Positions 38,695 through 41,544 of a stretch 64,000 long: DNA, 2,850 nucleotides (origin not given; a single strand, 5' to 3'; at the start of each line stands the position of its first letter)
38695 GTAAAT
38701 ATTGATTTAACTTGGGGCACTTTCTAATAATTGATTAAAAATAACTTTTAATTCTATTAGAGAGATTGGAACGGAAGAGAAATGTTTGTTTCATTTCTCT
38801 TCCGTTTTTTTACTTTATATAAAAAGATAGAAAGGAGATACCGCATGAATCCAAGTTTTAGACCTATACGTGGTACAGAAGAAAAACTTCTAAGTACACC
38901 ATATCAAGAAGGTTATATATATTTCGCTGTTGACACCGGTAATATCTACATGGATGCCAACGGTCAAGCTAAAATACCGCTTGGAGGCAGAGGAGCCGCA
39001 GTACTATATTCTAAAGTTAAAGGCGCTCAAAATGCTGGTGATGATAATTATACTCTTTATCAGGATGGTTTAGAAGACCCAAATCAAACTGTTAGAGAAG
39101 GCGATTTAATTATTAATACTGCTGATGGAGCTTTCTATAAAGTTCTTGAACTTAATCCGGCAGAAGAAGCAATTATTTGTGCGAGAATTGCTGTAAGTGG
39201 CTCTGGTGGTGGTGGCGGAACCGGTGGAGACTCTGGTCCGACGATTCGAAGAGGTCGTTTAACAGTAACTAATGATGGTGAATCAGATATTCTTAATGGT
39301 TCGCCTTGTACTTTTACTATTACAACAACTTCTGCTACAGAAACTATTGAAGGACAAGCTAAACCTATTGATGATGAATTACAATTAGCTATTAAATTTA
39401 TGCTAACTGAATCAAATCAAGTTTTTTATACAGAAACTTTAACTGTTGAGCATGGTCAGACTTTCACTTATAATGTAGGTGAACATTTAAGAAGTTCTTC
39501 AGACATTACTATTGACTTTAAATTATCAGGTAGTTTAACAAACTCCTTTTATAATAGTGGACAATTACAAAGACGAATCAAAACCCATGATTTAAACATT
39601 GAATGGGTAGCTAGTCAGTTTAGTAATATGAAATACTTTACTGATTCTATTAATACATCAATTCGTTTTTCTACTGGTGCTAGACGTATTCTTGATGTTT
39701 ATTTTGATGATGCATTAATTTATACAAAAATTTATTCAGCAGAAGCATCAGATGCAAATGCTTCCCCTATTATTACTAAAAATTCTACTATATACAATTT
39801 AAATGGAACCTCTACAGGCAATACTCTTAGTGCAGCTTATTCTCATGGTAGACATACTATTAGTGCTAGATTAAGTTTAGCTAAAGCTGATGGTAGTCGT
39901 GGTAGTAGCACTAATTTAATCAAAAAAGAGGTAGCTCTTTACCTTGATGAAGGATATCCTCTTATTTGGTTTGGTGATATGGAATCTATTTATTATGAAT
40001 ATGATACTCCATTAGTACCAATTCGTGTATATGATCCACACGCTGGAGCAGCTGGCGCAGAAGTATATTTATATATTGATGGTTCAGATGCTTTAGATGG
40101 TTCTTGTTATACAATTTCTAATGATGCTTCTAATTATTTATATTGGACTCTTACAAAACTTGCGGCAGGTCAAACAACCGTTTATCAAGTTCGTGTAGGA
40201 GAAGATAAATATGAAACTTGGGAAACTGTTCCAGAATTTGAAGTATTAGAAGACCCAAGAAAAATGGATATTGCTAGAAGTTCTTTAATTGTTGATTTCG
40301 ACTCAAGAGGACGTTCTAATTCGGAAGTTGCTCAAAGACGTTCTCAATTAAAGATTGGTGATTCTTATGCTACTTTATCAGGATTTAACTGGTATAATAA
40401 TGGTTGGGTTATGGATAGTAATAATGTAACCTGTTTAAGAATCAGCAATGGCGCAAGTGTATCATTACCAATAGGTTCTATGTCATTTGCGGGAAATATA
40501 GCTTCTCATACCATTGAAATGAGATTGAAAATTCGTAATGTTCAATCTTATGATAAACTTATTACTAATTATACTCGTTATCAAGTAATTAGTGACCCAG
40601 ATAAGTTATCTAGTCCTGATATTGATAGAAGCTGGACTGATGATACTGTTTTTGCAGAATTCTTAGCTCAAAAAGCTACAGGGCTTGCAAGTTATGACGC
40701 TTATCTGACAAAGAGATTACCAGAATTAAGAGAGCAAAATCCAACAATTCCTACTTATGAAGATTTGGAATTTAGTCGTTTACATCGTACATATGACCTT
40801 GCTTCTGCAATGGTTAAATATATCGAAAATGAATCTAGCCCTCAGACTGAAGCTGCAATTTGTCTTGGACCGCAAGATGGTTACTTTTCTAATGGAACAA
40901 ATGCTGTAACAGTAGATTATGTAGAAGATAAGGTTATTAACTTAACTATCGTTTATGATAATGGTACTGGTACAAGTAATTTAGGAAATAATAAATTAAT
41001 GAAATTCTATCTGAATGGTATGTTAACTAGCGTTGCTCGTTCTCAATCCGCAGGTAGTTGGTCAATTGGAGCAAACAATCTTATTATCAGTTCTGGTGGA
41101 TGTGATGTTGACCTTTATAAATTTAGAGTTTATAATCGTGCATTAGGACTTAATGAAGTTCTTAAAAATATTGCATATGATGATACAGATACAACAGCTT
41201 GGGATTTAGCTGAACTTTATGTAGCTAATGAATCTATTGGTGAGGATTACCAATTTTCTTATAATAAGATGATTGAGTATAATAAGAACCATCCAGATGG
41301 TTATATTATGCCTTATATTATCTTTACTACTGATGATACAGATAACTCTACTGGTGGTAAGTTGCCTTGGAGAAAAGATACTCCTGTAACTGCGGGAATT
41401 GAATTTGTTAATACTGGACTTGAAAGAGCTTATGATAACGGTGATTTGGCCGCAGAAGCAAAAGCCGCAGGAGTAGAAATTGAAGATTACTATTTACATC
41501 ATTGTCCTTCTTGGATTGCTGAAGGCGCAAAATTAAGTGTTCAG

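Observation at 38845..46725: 2627-aa receptor-binding giant combining LamG-like lectin and BspA-type LRR modules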

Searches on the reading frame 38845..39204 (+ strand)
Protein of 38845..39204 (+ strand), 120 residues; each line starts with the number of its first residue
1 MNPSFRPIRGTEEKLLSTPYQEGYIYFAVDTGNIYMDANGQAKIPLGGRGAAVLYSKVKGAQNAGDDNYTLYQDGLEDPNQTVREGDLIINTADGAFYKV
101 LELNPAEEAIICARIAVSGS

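Call 75: search_dna_similar(query=window:38845-39204:+, collection=phages, mode=protein, max_evalue=1, max_rows=25)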
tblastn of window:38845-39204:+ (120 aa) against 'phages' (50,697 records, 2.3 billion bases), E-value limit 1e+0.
No match.

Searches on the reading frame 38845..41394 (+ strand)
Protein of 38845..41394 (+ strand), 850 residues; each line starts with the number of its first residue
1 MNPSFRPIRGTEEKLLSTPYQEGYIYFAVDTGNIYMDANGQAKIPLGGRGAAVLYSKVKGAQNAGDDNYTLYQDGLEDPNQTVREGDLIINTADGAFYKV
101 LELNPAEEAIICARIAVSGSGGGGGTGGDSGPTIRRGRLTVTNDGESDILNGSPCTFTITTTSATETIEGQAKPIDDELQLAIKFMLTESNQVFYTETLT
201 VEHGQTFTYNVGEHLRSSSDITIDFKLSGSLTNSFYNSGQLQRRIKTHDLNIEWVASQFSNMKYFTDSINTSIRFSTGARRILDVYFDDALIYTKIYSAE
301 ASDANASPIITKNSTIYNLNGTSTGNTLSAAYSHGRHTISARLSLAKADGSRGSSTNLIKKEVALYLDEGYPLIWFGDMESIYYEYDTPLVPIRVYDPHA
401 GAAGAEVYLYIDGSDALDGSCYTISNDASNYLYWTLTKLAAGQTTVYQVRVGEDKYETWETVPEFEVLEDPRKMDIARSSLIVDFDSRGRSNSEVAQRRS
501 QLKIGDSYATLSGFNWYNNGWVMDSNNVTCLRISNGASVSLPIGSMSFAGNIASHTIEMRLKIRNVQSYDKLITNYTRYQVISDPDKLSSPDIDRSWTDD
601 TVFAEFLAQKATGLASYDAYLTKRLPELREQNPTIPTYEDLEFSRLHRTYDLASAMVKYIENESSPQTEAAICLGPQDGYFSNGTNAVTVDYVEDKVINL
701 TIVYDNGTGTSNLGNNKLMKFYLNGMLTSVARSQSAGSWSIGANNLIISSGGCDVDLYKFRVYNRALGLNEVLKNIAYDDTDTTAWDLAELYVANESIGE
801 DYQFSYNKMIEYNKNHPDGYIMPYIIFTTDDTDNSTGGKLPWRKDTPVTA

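Call 41: predict_structure(alignment_id=A3)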
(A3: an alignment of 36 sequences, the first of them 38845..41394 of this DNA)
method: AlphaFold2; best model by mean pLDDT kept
length: 850 residues; sequences in the alignment: 36
mean_pLDDT: 86.4   pTM: 0.66
mean pLDDT of the five models: 86.4, 85.1, 84.6, 84.4, 84.3
residues with pLDDT >= 90: 429; 70-90: 347; 50-70: 56; < 50: 18
segments of 3 or more residues with pLDDT < 50: 1-4, 118-131
pLDDT, mean of each block of 10 residues (from residue 1): 60 84 79 75 69 78 70 81 81 78 75 66 33 74 87 90 80 85 92 91 91 88 93 80 91 92 92 92 96 94 92 95 93 95 91 93 94 95 91 95 92 91 91 92 93 93 93 91 93 89 94 90 90 95 92 93 87 87 89 90 87 77 92 93 87 92 91 93 91 90 86 78 92 86 95 93 93 93 90 75 82 80 65 75 72
secondary structure, 60 per line:
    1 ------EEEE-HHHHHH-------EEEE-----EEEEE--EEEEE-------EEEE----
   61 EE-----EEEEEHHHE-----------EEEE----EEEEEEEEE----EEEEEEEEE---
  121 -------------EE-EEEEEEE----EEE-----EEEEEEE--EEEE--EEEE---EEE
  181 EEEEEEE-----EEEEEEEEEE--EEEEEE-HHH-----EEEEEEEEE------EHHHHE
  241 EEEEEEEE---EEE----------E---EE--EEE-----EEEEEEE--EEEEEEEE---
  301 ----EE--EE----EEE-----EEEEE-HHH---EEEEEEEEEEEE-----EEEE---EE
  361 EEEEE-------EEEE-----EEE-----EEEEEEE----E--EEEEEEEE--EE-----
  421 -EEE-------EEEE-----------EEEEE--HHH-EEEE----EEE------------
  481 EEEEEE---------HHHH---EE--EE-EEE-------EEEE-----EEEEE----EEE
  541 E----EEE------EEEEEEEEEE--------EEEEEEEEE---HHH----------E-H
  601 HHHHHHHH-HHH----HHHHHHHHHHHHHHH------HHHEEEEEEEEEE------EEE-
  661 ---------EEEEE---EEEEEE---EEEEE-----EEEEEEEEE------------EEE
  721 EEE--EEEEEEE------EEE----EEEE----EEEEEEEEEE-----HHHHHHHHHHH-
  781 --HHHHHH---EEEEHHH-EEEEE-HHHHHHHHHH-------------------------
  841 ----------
elements in order (helices of 4 or more, strands of 3 or more residues): E7-10 H12-17 E25-28 E34-38 E41-45 E53-56 E68-72 E88-91 E96-104 E109-117 E137-143 E148-150 E156-162 E165-168 E171-174 E178-187 E193-202 E205-210 E220-228 H236-239 E240-248 E252-254 E273-275 E281-287 E290-297 E315-317 E323-327 E335-346 E352-355 E359-365 E373-376 E382-384 E390-396 E404-411 E422-424 E432-435 E447-451 E458-461 E466-468 E481-486 H496-499 E510-512 E520-523 E529-533 E538-541 E546-548 E555-564 E573-581 H600-608 H617-631 E641-650 E657-659 E670-674 E678-683 E687-691 E697-705 E718-723 E726-732 E739-741 E746-749 E754-763 H769-779 H783-788 E792-795 E800-804 H806-815

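Call 77: fold_search(model_id=the predicted structure, library=viral)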
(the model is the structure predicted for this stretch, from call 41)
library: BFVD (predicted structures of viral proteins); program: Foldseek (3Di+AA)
matches with E <= 10: 1364; with E <= 0.001: 329
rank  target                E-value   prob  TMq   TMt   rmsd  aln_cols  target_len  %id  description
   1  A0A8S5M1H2            7.9e-38  1.00  0.46  0.41  25.0       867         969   17  Uncharacterized protein [Siphoviridae sp. ctLAw30]
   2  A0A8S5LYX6            4.2e-34  1.00  0.43  0.33  30.6       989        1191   13  Uncharacterized protein (Fragment) [Siphoviridae sp. ct9Y44]
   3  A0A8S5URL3            8.9e-33  1.00  0.49  0.33   7.5       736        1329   13  Uncharacterized protein (Fragment) [Siphoviridae sp. ctg6c78]
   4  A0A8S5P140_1          3.6e-32  1.00  0.41  0.34  11.3       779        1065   13  Spore coat protein H kinase fold, TRANSFERASE [Myoviridae sp. ctrCp2]
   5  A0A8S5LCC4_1          3.2e-31  1.00  0.40  0.32  11.1       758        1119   13  Spore coat protein [Siphoviridae sp. cttU829]
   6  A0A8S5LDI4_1          3.6e-31  1.00  0.37  0.32  18.7       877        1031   13  Leucine-rich repeat protein [Siphoviridae sp. ctCCX1]
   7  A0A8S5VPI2            1.2e-29  1.00  0.37  0.43  12.0       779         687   14  (no name in the UniProt tables at hand)
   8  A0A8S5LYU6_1          4.8e-28  1.00  0.45  0.40   9.1       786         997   13  DUF1566 domain-containing protein [Siphoviridae sp. ctkcl3]
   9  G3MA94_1              8.9e-27  1.00  0.39  0.33  11.2       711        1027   14  Gp353 [Bacillus phage G]
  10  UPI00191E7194         1.1e-23  1.00  0.21  0.26  22.1       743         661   13  (no name look-up for this kind of identifier)
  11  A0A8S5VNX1            4.6e-22  1.00  0.33  0.54   7.4       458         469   16  (no name in the UniProt tables at hand)
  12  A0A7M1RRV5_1          1.1e-20  1.00  0.36  0.25  13.7       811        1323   11  Internalin-like protein [uncultured phage cr52_1]
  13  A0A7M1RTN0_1          1.9e-19  1.00  0.32  0.26  18.0       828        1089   13  Uncharacterized protein [uncultured phage cr272_1]
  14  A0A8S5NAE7            9.4e-16  1.00  0.26  0.44  11.3       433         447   15  Uncharacterized protein (Fragment) [Siphoviridae sp. ctu3K14]
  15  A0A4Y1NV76            2.2e-11  1.00  0.19  0.29  20.4       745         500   10  (no name in the UniProt tables at hand)
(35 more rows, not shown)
